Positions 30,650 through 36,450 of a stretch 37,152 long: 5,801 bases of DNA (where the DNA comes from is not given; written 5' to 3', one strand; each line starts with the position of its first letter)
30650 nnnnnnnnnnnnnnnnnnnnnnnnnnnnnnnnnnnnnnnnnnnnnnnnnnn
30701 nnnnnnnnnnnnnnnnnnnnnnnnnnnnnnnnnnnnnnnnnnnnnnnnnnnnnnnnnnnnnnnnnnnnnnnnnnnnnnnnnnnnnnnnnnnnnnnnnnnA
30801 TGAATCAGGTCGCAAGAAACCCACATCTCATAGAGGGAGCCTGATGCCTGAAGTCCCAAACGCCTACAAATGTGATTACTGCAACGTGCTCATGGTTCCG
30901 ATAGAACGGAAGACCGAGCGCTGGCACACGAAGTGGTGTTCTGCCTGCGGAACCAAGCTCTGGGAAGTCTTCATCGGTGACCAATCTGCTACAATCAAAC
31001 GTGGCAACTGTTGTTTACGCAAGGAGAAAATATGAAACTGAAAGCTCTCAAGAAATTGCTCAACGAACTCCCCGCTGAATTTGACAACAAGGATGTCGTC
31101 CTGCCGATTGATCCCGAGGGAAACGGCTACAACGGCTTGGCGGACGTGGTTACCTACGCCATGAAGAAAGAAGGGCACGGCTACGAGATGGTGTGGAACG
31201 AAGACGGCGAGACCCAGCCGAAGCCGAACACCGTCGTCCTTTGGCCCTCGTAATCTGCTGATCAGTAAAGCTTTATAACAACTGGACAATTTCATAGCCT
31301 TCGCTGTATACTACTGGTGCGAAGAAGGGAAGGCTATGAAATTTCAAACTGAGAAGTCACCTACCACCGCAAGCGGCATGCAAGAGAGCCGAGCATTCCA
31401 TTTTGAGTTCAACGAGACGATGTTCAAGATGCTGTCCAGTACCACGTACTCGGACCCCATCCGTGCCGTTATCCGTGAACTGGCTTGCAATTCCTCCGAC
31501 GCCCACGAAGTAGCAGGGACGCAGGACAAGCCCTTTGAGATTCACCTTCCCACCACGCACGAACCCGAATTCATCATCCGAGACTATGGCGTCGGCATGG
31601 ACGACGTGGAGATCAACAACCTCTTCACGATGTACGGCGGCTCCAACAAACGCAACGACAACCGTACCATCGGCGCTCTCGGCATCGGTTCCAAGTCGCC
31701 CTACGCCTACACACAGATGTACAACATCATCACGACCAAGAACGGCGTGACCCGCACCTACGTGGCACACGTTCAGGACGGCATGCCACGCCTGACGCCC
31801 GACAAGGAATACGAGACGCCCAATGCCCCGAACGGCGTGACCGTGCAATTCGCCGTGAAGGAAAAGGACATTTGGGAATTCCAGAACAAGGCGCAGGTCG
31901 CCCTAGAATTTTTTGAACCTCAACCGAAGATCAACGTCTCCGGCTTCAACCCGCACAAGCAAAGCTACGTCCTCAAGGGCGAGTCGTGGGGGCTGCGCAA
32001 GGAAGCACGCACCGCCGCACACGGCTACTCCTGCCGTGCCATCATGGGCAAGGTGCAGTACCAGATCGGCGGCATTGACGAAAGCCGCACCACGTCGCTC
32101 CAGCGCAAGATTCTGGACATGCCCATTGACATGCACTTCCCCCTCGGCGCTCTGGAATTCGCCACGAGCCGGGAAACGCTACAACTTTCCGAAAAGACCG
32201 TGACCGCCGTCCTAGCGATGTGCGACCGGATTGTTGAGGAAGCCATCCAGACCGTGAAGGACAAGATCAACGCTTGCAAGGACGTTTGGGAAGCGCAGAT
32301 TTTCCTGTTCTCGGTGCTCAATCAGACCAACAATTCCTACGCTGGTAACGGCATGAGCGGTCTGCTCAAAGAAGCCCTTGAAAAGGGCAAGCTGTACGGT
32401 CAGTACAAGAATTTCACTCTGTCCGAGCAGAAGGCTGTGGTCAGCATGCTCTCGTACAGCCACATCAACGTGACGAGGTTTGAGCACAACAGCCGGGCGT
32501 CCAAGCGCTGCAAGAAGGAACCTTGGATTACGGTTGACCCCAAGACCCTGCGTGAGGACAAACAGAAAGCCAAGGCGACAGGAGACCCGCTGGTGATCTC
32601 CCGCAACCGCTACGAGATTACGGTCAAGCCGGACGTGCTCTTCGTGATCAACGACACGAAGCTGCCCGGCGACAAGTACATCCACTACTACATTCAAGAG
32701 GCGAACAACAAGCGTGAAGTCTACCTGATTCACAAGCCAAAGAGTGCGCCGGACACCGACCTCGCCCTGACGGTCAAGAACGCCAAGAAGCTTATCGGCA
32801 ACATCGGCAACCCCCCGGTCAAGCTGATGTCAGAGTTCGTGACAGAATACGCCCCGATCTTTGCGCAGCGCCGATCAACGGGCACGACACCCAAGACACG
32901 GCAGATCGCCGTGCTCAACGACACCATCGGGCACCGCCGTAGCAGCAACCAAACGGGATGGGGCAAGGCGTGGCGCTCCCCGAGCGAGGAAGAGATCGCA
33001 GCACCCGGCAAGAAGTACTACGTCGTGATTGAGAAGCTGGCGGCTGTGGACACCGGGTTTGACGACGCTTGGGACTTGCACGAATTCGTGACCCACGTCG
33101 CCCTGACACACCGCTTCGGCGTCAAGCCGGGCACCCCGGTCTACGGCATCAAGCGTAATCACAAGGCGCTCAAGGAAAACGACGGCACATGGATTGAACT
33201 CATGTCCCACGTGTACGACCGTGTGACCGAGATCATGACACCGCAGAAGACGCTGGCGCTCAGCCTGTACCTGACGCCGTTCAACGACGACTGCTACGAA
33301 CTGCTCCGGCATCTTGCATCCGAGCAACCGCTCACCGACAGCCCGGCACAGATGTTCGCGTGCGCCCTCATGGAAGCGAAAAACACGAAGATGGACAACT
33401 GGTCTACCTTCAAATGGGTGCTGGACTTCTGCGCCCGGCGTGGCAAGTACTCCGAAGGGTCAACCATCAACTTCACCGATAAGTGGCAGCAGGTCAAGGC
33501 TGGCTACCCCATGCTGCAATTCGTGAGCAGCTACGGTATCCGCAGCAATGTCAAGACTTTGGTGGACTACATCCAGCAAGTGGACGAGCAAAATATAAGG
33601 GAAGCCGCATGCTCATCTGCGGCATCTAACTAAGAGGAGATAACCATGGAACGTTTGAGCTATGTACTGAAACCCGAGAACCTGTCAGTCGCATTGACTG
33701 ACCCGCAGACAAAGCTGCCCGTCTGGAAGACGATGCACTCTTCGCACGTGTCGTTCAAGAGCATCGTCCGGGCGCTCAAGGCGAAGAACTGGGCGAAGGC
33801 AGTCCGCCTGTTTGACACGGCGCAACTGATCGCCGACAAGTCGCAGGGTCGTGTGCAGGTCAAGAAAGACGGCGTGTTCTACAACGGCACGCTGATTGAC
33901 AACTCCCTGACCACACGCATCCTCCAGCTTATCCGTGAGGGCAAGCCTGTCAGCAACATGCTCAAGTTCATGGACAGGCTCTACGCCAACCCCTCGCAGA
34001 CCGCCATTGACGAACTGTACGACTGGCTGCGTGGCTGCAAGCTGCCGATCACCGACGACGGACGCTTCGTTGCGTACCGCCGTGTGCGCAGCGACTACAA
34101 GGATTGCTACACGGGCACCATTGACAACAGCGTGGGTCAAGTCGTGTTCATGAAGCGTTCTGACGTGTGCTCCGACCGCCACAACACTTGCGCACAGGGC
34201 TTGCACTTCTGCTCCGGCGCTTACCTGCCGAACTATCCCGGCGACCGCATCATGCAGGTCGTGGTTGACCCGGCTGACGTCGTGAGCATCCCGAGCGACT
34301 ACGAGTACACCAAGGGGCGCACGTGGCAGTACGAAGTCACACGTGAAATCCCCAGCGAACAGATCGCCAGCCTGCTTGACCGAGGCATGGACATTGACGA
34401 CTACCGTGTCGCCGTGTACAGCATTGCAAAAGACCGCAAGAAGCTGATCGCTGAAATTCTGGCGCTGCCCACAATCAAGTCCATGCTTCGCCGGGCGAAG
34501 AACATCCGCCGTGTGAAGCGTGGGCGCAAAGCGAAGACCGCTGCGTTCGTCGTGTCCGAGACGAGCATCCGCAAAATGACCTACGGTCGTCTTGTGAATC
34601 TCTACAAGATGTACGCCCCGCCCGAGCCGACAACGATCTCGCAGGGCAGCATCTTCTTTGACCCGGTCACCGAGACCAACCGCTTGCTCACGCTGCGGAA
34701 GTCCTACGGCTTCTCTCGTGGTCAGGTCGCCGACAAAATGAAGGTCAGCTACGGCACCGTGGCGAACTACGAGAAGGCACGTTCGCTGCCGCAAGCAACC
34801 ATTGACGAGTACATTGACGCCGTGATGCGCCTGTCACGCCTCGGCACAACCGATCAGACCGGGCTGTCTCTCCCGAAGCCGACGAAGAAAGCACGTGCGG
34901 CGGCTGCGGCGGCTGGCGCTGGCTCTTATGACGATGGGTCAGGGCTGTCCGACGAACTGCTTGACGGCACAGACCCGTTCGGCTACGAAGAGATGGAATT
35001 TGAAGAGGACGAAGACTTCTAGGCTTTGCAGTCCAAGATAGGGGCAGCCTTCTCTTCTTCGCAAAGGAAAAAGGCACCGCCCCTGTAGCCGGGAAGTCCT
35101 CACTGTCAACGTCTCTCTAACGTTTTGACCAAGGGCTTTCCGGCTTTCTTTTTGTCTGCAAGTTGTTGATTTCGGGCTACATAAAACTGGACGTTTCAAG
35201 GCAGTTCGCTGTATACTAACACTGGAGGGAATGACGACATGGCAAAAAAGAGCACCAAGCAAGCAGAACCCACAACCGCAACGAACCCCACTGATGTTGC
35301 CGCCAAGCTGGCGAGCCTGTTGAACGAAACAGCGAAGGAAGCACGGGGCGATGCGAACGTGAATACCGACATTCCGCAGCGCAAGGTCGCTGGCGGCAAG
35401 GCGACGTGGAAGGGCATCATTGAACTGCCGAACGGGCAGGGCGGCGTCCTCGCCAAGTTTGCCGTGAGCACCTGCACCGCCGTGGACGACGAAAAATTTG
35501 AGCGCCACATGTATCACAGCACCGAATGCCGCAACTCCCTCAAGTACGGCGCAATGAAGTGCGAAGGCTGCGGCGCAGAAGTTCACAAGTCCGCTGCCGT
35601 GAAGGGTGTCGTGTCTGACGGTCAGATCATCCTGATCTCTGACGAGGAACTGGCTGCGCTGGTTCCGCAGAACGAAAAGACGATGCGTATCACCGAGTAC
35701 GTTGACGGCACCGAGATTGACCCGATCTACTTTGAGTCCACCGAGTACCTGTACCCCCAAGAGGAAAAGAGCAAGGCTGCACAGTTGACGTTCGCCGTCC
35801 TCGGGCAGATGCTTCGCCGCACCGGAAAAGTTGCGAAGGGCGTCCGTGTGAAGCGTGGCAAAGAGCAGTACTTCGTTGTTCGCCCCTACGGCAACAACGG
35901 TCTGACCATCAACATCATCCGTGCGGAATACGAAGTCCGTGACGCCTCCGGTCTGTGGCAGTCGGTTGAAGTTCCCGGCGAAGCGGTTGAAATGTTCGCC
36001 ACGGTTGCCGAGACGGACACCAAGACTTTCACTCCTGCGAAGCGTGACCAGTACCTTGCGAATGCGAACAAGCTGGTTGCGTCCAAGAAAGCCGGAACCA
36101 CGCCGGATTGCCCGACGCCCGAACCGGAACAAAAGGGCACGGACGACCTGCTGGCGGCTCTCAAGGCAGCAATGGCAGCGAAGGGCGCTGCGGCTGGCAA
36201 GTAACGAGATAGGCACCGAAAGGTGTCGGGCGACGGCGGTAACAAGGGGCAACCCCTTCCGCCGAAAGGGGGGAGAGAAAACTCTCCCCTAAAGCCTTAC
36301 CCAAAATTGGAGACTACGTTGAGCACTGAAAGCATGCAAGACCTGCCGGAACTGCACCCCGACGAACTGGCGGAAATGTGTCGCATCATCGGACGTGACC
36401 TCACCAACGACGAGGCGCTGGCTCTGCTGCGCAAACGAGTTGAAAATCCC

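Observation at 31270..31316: Highly conserved ~45-nt promoter cassette shared by the rIIA-like and Ku transcription units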

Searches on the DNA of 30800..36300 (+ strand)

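Call 11: search_dna_similar(query=window:30800-36300:+, collection=phages, mode=near, max_rows=30)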
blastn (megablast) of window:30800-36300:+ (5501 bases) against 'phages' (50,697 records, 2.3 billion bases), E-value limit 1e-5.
No match.
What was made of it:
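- Tried and rejected: Near-identity DNA search of isolate phages found no match (call 11).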
